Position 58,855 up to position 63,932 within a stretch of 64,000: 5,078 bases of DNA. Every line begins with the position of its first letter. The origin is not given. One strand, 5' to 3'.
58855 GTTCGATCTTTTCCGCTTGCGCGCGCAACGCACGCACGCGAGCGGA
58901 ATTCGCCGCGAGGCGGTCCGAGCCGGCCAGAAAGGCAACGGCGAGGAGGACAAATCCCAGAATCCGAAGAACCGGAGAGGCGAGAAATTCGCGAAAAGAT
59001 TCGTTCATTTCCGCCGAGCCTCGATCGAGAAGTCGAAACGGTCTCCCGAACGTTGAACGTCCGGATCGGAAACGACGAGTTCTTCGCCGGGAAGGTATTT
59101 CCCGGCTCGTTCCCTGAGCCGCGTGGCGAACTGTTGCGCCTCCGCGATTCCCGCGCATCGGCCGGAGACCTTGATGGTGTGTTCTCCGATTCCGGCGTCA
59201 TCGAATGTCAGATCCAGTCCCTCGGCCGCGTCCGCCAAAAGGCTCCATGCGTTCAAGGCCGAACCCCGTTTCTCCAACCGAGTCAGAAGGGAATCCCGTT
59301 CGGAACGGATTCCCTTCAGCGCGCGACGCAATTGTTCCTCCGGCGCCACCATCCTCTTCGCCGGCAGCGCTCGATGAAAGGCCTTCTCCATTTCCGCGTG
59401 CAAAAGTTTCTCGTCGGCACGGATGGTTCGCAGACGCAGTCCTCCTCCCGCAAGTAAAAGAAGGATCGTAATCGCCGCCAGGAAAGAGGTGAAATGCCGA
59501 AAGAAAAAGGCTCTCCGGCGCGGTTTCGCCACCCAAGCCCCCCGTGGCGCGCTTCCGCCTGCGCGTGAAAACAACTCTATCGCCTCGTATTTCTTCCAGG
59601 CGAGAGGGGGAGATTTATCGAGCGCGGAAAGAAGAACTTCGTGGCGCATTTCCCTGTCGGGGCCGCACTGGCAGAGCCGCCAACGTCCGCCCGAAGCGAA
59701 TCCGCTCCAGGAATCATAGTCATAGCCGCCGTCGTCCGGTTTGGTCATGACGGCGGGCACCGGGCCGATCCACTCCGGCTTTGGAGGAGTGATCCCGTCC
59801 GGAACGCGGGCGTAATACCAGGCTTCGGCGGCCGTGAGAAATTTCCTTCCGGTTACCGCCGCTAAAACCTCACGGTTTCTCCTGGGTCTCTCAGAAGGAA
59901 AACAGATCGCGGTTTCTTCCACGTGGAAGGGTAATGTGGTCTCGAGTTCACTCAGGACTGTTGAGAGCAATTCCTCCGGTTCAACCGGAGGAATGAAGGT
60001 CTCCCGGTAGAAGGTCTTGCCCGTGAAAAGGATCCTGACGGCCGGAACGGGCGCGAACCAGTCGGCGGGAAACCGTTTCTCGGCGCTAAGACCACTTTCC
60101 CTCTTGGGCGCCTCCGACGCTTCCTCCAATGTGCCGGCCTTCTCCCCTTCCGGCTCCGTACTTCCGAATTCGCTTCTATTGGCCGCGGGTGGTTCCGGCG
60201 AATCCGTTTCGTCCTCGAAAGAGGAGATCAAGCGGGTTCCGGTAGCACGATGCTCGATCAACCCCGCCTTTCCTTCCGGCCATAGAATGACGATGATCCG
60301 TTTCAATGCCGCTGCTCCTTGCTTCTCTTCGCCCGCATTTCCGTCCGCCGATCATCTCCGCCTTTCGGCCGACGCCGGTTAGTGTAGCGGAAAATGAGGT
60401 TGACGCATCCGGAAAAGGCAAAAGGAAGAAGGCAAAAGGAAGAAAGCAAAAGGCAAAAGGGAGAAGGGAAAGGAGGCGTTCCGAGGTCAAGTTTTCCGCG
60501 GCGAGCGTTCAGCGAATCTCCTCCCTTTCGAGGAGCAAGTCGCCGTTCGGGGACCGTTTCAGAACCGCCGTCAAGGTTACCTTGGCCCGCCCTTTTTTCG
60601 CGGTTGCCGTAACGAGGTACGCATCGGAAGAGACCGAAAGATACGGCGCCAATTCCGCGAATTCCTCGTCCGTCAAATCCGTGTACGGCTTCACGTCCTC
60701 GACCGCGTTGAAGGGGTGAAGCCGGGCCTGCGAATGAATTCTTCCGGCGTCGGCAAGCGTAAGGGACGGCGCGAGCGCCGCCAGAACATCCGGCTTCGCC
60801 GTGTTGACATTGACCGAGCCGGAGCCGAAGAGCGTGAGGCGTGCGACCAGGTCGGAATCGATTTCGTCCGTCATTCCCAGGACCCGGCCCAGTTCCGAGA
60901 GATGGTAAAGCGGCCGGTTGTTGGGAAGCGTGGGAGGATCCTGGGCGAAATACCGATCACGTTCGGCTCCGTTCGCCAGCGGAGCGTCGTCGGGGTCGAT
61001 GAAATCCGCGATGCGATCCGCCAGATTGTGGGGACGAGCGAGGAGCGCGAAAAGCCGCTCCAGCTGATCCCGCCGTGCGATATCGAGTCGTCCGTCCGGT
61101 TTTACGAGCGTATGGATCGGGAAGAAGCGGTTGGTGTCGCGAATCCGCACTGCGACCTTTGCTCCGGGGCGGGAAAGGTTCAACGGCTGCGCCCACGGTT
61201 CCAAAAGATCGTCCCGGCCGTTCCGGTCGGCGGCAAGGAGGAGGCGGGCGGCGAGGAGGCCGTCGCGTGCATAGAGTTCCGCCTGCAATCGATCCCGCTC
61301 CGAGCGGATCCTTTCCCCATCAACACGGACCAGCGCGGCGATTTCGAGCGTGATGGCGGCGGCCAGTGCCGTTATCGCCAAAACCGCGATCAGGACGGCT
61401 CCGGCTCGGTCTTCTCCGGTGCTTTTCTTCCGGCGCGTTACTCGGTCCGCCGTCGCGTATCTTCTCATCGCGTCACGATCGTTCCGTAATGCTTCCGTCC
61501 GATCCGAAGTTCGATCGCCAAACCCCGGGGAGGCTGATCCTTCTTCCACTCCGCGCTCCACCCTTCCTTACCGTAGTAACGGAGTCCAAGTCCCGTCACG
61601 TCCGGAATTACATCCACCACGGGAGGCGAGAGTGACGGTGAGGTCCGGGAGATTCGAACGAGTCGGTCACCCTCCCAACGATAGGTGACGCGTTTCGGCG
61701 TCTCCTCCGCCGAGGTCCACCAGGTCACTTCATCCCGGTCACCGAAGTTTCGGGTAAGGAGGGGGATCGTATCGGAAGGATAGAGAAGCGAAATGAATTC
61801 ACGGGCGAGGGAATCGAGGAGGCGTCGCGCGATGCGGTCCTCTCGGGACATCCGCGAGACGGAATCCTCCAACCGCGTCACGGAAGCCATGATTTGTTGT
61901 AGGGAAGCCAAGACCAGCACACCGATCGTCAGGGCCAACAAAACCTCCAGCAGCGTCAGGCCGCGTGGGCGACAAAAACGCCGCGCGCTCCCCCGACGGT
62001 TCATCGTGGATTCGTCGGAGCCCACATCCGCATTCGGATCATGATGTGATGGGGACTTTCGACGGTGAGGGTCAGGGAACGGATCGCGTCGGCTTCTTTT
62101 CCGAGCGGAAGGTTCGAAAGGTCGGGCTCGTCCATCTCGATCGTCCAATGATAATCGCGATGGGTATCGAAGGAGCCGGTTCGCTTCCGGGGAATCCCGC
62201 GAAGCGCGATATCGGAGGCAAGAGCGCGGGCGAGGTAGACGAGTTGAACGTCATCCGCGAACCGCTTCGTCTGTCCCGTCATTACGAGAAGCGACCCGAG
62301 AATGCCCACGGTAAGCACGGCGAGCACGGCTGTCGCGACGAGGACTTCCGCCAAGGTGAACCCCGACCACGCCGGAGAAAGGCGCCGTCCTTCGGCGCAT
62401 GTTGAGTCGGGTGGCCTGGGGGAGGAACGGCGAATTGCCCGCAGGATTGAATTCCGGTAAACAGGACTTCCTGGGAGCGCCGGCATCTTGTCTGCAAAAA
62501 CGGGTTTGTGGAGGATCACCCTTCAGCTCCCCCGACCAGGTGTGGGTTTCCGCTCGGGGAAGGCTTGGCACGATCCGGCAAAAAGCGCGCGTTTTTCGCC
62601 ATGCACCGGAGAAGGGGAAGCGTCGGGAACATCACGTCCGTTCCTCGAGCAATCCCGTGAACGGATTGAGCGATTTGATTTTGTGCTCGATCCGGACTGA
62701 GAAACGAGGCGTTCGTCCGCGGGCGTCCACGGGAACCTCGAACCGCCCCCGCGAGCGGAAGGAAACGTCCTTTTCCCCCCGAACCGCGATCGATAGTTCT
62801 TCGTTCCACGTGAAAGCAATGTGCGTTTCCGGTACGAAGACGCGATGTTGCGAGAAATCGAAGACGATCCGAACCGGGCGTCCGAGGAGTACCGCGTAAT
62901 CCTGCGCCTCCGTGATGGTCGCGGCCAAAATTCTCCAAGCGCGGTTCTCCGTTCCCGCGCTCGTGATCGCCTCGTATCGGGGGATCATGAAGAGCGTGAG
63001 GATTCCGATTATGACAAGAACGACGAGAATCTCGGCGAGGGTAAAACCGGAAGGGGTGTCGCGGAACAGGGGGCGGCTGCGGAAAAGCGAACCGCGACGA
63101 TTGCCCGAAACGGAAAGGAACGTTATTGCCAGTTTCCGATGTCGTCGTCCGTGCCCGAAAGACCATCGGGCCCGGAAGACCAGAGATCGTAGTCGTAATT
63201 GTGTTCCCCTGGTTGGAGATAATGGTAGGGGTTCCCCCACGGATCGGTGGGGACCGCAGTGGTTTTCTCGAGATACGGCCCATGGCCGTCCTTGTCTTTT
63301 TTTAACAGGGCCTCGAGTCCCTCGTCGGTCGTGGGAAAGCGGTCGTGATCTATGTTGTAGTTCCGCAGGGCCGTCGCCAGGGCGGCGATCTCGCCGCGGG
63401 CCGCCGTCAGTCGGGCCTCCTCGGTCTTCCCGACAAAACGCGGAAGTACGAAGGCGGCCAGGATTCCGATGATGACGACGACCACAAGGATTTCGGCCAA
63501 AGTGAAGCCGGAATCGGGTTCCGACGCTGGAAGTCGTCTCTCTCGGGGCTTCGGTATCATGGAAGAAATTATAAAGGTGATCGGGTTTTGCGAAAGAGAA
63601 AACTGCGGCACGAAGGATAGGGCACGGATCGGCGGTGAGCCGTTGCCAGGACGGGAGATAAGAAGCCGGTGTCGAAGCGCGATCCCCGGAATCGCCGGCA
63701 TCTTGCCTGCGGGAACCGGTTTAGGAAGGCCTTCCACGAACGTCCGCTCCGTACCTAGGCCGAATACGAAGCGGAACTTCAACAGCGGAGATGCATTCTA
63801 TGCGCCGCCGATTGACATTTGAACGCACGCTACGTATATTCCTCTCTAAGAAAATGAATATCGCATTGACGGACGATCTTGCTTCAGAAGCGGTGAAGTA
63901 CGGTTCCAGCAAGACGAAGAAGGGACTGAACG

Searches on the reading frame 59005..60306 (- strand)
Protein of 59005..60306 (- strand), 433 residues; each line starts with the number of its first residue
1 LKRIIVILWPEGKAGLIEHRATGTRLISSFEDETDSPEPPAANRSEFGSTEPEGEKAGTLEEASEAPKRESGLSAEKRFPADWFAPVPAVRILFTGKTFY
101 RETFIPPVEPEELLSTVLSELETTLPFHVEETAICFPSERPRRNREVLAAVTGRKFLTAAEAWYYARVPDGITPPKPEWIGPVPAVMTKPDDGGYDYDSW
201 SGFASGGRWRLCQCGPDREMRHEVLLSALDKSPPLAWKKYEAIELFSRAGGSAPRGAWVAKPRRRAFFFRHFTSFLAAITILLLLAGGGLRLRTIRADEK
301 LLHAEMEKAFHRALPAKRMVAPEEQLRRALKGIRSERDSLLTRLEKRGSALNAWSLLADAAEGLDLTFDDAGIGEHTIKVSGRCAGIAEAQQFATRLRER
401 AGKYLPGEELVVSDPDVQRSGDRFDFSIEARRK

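Call 30: search_protein_families(library=pfam, proteins=[window:59005-60306:-], max_evalue=0.01)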
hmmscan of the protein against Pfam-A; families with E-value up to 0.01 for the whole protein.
window:59005-60306:- (433 aa): 0 families

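Call 38: search_protein_families(library=ncbifam, proteins=[window:59005-60306:-], max_evalue=0.01)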
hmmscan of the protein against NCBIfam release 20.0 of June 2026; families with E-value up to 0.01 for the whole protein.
window:59005-60306:- (433 aa): 1 family
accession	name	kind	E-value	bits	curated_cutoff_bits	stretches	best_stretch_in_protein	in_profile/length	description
TIGR01709.2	typeII_sec_gspL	equivalog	0.00019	20.6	65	1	275-353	249-333/392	type II secretion system protein GspL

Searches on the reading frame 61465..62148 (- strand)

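Call 30: search_protein_families(library=pfam, proteins=[window:61465-62148:-], max_evalue=0.01)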
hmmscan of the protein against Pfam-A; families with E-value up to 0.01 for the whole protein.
window:61465-62148:- (227 aa): 2 families
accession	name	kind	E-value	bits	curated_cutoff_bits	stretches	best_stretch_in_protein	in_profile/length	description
PF11612.13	T2SSJ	-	9.6e-08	32.9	28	1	151-224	57-136/140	Type II secretion system (T2SS), protein J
PF07963.17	N_methyl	-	0.00016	21.6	21.2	1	62-82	5-25/27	Prokaryotic N-terminal methylation motif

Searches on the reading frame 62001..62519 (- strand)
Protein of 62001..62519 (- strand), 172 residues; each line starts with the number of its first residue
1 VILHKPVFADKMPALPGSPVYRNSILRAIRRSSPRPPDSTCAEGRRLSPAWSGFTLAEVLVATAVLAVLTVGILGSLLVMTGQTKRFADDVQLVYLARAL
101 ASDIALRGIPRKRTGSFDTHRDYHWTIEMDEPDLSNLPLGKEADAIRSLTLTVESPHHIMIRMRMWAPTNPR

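Call 30: search_protein_families(library=pfam, proteins=[window:62001-62519:-], max_evalue=0.01)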
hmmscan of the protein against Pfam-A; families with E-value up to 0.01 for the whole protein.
window:62001-62519:- (172 aa): 1 family
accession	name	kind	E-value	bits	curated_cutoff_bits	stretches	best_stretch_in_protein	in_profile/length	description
PF07963.17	N_methyl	-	0.00059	19.8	21.2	1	52-74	5-27/27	Prokaryotic N-terminal methylation motif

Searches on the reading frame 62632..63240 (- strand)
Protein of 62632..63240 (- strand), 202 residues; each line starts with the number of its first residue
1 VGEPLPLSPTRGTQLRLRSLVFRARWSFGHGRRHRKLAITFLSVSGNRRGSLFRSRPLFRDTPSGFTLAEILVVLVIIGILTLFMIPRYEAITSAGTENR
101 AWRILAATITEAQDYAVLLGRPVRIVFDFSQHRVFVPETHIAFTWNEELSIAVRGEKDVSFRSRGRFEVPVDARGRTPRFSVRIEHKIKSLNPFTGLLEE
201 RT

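Call 30: search_protein_families(library=pfam, proteins=[window:62632-63240:-], max_evalue=0.01)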
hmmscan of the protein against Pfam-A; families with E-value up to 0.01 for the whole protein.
window:62632-63240:- (202 aa): 1 family
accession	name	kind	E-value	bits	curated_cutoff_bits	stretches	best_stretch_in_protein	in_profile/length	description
PF07963.17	N_methyl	-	6.7e-05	22.7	21.2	1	64-85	5-26/27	Prokaryotic N-terminal methylation motif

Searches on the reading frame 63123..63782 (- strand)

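Call 30: search_protein_families(library=pfam, proteins=[window:63123-63782:-], max_evalue=0.01)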
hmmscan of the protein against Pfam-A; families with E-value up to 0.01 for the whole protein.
window:63123-63782:- (219 aa): 2 families
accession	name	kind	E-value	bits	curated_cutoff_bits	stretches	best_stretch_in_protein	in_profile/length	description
PF08334.16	T2SSG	-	1.7e-29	102.5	21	1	116-218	2-108/108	Type II secretion system (T2SS), protein G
PF07963.17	N_methyl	-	1.6e-06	27.9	21.2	1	91-113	5-27/27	Prokaryotic N-terminal methylation motif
